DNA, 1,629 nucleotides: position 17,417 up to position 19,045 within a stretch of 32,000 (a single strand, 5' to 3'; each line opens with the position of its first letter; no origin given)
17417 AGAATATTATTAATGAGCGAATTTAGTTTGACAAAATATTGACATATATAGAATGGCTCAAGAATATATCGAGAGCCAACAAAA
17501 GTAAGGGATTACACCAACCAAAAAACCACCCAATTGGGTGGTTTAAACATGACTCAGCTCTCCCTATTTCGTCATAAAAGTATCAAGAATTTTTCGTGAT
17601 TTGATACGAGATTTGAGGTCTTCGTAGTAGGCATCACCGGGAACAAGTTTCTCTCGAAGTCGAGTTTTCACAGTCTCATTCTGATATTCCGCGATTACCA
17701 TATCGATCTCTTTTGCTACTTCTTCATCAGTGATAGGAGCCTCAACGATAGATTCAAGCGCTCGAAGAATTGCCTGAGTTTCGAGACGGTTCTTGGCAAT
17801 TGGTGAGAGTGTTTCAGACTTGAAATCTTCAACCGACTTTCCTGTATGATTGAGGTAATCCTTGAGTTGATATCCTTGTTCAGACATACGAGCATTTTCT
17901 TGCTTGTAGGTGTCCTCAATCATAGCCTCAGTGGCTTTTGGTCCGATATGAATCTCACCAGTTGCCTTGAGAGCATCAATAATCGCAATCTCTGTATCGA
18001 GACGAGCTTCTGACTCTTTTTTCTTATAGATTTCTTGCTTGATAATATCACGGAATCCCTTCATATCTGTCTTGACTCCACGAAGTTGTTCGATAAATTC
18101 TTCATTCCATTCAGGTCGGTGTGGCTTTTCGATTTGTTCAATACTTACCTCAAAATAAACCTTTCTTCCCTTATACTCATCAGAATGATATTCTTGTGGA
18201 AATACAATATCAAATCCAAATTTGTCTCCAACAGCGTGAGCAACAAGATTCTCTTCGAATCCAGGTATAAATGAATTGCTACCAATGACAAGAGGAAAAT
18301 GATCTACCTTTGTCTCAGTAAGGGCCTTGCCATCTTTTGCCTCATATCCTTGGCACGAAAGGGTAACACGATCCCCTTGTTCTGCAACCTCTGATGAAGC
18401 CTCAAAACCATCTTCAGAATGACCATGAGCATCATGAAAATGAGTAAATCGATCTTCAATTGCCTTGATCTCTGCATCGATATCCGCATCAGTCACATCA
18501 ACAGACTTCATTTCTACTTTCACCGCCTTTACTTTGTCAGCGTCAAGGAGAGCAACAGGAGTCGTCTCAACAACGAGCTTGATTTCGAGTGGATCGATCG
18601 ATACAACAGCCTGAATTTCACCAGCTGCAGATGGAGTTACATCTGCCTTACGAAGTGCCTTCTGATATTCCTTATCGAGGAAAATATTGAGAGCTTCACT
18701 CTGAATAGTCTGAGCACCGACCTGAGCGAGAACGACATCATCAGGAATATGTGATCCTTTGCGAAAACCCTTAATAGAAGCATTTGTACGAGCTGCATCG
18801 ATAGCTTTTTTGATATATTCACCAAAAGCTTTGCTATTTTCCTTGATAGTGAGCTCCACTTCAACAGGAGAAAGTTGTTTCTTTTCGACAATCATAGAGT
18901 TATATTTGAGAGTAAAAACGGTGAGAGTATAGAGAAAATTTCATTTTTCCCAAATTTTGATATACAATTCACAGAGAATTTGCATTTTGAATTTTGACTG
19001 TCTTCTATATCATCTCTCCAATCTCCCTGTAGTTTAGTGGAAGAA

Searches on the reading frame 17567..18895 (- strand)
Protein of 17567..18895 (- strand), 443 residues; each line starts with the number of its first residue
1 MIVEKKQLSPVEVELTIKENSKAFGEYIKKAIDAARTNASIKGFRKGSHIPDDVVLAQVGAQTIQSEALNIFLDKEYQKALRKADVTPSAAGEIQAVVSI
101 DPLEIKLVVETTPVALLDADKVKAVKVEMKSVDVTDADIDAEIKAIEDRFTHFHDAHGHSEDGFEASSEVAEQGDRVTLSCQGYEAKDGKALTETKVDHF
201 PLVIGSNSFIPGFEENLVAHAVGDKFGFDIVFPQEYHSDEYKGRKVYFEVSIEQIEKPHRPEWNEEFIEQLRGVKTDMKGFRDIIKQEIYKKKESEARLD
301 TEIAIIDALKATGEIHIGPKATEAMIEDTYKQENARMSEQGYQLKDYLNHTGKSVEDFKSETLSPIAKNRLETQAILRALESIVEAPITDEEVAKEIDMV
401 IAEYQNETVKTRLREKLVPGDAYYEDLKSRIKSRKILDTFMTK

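Call 67: search_protein_families(library=pfam, max_evalue=0.01, proteins=[window:17567-18895:-])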
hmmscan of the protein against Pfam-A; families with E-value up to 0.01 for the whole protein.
seq(443 aa): 3 families
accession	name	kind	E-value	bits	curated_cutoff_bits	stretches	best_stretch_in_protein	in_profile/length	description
PF05697.18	Trigger_N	-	2e-22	80.5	22.2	1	1-145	1-143/144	Bacterial trigger factor protein (TF)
PF00254.34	FKBP_C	-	4.1e-11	43.5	21.1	1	170-251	4-92/94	FKBP-type peptidyl-prolyl cis-trans isomerase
PF05698.19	Trigger_C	-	4.2e-11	43.6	22.7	1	278-438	2-158/162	Bacterial trigger factor protein (TF) C-terminus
